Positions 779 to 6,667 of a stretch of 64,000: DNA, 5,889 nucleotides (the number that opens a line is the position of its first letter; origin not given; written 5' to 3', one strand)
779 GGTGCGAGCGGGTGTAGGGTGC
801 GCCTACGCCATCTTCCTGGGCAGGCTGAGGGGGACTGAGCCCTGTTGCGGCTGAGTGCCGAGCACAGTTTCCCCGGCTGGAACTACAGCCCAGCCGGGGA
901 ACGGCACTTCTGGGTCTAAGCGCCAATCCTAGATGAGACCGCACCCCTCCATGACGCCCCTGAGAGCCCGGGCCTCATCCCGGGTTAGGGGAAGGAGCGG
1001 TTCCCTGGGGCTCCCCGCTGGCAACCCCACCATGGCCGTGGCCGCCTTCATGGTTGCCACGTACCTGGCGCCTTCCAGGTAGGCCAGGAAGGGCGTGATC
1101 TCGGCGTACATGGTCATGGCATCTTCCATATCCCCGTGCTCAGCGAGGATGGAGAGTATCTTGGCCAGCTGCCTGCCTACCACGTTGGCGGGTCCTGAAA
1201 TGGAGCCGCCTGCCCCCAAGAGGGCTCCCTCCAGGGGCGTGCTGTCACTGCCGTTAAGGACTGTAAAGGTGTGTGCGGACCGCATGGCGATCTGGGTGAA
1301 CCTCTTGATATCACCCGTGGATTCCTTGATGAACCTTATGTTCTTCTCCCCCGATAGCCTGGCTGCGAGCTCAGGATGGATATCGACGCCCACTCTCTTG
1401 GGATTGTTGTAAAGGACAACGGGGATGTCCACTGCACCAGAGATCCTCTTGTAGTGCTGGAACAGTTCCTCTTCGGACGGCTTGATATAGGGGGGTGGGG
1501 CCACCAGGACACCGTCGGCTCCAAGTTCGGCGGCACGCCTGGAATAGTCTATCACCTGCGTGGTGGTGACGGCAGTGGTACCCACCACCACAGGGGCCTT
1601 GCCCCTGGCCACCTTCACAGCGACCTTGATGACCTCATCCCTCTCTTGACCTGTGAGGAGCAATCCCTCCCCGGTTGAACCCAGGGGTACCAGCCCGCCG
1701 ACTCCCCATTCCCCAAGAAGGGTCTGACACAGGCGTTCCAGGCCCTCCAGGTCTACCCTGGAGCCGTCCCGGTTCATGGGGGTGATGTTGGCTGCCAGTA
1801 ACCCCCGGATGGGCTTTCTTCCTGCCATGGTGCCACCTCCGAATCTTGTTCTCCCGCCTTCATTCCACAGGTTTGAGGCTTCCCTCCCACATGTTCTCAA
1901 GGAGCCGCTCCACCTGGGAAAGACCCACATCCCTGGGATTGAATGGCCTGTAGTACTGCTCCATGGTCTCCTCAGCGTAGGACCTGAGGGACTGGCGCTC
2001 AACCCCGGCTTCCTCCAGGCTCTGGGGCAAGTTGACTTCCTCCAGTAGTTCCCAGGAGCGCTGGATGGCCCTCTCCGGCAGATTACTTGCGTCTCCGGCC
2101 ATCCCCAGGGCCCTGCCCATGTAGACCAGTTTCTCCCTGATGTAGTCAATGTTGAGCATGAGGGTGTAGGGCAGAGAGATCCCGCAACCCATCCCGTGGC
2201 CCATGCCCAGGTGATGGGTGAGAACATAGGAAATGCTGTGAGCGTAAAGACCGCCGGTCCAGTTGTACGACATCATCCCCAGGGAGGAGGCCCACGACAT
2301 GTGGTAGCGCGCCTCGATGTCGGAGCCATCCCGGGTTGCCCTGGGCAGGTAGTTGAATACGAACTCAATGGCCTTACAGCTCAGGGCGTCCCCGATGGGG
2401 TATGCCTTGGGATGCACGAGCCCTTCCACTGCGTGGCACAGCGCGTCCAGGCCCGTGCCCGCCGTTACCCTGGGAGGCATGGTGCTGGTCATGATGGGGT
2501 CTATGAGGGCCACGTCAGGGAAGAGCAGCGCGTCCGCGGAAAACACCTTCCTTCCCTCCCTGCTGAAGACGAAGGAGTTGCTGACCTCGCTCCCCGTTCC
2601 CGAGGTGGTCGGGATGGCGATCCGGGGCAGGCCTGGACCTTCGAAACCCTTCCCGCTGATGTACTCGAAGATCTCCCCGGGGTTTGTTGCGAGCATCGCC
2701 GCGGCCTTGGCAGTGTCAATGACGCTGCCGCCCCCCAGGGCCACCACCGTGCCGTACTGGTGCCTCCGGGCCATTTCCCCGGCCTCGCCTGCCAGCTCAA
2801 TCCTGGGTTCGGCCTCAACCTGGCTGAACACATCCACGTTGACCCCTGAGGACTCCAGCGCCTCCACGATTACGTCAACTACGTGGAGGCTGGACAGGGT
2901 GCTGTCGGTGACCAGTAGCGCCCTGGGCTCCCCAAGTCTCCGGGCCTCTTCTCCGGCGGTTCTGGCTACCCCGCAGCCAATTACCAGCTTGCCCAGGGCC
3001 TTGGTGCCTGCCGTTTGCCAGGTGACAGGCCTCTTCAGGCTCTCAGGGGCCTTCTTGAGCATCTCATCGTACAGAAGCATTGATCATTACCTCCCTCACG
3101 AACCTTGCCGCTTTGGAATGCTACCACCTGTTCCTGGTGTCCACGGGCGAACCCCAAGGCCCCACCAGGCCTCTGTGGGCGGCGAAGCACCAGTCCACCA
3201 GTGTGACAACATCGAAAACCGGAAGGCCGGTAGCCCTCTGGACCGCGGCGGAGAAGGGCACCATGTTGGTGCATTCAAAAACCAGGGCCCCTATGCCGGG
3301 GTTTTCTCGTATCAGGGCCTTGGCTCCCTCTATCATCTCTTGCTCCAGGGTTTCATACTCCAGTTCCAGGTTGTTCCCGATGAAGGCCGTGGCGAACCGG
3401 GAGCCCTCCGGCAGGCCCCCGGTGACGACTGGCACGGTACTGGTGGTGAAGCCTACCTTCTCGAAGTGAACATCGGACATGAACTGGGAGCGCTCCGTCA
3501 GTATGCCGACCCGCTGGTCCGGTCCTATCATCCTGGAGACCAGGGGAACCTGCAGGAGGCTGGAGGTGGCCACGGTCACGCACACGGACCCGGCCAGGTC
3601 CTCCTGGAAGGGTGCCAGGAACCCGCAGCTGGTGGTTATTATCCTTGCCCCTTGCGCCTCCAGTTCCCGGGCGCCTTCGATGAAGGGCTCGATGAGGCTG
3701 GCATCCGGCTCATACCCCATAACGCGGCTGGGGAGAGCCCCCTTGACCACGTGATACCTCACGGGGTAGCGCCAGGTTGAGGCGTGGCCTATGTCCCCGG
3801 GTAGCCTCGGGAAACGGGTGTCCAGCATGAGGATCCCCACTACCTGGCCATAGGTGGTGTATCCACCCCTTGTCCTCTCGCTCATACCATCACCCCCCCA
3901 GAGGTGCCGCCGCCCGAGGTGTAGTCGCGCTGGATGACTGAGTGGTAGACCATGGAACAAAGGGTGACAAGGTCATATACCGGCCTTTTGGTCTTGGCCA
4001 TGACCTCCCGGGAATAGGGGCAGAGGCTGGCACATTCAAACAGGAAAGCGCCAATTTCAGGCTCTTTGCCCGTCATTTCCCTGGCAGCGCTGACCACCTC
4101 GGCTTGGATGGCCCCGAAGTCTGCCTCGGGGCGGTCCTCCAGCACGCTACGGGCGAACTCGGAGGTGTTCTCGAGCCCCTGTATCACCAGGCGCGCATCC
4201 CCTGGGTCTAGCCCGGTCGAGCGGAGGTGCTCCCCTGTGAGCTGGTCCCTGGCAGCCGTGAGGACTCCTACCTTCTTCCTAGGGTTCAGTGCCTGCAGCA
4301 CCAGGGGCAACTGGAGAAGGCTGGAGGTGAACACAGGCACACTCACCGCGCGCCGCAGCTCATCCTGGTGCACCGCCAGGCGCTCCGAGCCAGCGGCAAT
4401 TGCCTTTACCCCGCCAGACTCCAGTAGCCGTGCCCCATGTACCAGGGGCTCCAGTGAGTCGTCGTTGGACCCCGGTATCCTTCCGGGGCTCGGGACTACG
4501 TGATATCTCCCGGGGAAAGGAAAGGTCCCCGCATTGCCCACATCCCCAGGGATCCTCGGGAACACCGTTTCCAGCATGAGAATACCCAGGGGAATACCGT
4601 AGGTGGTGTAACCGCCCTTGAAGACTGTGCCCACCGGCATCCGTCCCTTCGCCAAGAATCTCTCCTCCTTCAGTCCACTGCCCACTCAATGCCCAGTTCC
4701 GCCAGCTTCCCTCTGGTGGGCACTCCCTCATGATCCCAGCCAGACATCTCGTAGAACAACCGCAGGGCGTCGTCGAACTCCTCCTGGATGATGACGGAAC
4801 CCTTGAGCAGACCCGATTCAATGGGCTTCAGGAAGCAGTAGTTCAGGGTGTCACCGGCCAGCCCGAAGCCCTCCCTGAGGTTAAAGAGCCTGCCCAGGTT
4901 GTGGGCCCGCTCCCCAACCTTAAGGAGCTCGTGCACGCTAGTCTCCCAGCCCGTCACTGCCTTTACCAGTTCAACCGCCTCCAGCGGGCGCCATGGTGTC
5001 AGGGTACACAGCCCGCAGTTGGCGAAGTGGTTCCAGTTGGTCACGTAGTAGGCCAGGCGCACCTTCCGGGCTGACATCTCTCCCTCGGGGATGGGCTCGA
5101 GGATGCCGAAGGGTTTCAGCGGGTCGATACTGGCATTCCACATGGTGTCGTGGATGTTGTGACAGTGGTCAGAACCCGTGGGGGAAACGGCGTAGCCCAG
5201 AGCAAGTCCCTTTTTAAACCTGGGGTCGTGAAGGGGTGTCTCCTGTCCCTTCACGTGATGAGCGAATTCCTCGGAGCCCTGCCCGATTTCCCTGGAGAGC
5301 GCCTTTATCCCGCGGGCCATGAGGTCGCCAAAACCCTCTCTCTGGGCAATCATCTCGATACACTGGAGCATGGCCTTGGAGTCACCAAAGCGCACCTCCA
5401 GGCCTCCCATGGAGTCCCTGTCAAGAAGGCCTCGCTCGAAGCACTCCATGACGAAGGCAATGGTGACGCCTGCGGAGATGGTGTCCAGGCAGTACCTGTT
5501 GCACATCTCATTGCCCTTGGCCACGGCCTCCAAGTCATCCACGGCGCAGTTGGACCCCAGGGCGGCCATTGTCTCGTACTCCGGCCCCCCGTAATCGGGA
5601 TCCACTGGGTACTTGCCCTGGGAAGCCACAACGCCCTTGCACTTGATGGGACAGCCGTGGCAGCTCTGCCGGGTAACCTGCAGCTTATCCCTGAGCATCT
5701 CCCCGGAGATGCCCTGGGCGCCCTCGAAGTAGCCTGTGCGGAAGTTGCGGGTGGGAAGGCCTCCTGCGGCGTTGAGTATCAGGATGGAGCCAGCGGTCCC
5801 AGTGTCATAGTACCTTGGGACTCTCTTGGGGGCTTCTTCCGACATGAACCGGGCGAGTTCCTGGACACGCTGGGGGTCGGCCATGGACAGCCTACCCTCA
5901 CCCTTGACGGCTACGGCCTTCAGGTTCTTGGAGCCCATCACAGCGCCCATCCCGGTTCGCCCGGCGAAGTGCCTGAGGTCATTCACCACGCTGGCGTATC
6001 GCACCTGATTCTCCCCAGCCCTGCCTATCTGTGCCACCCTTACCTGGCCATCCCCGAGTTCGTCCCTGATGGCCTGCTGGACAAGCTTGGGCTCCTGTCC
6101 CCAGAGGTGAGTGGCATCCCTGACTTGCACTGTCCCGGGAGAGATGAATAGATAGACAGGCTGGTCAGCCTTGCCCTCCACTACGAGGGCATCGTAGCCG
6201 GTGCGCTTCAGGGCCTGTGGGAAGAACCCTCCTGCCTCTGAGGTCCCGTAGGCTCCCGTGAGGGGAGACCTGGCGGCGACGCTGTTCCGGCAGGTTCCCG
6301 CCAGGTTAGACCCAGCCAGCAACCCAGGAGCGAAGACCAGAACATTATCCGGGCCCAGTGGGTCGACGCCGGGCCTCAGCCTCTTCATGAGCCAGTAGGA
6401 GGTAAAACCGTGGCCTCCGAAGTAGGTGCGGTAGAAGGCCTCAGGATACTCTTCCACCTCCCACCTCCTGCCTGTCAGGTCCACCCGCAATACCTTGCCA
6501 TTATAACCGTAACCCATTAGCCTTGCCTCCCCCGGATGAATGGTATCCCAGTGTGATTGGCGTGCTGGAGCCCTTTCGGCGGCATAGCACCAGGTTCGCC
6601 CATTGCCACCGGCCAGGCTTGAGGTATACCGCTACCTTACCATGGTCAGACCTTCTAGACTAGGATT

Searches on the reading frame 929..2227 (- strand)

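Call 10: search_protein_families(library=pfam, proteins=[window:929-2227:-])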
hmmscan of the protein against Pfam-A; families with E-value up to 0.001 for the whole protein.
window:929-2227:- (432 aa): 1 family
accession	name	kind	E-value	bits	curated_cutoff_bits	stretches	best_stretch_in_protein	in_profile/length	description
PF00701.28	DHDPS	-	1.6e-61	208.1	22.1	1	141-423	3-283/289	Dihydrodipicolinate synthetase family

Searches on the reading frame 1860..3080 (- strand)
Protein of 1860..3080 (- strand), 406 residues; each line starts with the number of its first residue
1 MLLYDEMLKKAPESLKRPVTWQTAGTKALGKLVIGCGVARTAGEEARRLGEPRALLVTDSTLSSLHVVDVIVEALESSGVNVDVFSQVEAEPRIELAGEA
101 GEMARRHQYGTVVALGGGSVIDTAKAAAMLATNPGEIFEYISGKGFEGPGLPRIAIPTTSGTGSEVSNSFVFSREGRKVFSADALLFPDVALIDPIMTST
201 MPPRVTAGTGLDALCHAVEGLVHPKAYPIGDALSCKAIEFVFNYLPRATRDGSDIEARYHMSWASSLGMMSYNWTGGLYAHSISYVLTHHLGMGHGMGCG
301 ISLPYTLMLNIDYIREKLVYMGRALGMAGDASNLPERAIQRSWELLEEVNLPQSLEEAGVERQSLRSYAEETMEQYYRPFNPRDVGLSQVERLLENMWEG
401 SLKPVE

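Call 10: search_protein_families(library=pfam, proteins=[window:1860-3080:-])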
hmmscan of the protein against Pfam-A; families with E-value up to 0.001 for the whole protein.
window:1860-3080:- (406 aa): 3 families
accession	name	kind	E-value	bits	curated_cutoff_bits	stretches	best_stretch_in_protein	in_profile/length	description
PF00465.25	Fe-ADH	-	8.2e-43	146.3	31.3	1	31-195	3-168/168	Iron-containing alcohol dehydrogenase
PF25137.1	ADH_Fe_C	-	1.2e-37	129.9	27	1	206-397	1-193/194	Fe-containing alcohol dehydrogenase family, C-terminal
PF13685.12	Fe-ADH_2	-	3.9e-11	43.6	28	1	33-131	1-97/149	Iron-containing alcohol dehydrogenase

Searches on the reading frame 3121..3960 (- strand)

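Call 10: search_protein_families(library=pfam, proteins=[window:3121-3960:-])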
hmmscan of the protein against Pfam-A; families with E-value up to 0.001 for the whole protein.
window:3121-3960:- (279 aa): 1 family
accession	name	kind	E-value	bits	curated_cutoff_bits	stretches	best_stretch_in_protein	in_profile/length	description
PF01177.27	Asp_Glu_race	-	2e-05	24.9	31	1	78-253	41-205/211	Asp/Glu/Hydantoin racemase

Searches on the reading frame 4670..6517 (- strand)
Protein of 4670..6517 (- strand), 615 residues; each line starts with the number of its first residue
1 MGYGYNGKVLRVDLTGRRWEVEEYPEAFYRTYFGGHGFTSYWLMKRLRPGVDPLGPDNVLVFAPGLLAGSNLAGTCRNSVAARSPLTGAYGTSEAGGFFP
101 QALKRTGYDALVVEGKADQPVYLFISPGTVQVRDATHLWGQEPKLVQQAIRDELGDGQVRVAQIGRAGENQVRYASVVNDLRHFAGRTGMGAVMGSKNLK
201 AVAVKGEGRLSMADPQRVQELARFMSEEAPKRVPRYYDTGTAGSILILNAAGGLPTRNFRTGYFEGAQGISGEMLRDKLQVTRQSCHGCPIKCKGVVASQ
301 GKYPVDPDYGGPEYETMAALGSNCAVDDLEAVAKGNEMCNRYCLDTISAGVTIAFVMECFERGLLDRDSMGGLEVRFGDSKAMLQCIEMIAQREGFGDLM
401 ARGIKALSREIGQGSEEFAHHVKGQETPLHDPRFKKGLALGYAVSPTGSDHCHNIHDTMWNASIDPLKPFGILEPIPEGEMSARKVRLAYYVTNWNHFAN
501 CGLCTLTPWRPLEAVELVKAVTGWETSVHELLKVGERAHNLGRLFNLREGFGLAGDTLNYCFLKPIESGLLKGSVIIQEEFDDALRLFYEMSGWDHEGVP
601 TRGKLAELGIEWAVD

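Call 10: search_protein_families(library=pfam, proteins=[window:4670-6517:-])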
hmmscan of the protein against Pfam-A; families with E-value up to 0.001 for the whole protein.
window:4670-6517:- (615 aa): 2 families
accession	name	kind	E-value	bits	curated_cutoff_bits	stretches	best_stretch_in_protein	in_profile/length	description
PF01314.23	AFOR_C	-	5.7e-120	401.4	27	1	230-610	14-385/385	Aldehyde ferredoxin oxidoreductase, domains 2 & 3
PF02730.20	AFOR_N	-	4.6e-75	252.2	29.8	1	7-206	1-198/199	Aldehyde ferredoxin oxidoreductase, N-terminal domain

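Call 76: search_solved_structures(query=window:4670-6517:-, max_evalue=1e-20)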
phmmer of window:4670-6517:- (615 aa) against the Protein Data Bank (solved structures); distinct sequences matched with E-value up to 1e-20: 9.
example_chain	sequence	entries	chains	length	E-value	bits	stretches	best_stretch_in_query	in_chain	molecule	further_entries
1aor_A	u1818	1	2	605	2.7e-115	389.4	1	3-610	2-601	ALDEHYDE FERREDOXIN OXIDOREDUCTASE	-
9mqx_D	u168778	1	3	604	1.5e-109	370.4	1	3-610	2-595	Aldehyde:ferredoxin oxidoreductase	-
9g7j_A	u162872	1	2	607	3e-97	329.8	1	3-611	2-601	Aldehyde ferredoxin oxidoreductase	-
8c0z_A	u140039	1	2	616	2.5e-96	326.7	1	4-610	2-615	Aldehyde:ferredoxin oxidoreductase,tungsten-containing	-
1b25_A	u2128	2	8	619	3.8e-93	316.2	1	3-614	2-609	PROTEIN (FORMALDEHYDE FERREDOXIN OXIDOREDUCTASE) | FORMALDEHYDE FERREDOXIN OXIDOREDUCTASE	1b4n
9q1t_A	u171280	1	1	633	1.3e-68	235.2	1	4-611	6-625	Tungsten-dependent aldehyde oxidoreductase WOR83 from Haloferax volcanii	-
6x6u_A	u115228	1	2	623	4.6e-68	233.4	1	3-452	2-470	Formaldehyde:ferredoxin oxidoreductase wor5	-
6x1o_A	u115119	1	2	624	4.7e-68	233.4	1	3-452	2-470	Formaldehyde:ferredoxin oxidoreductase wor5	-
4z3w_A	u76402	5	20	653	1.9e-61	211.5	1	1-425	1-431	Benzoyl-CoA reductase, putative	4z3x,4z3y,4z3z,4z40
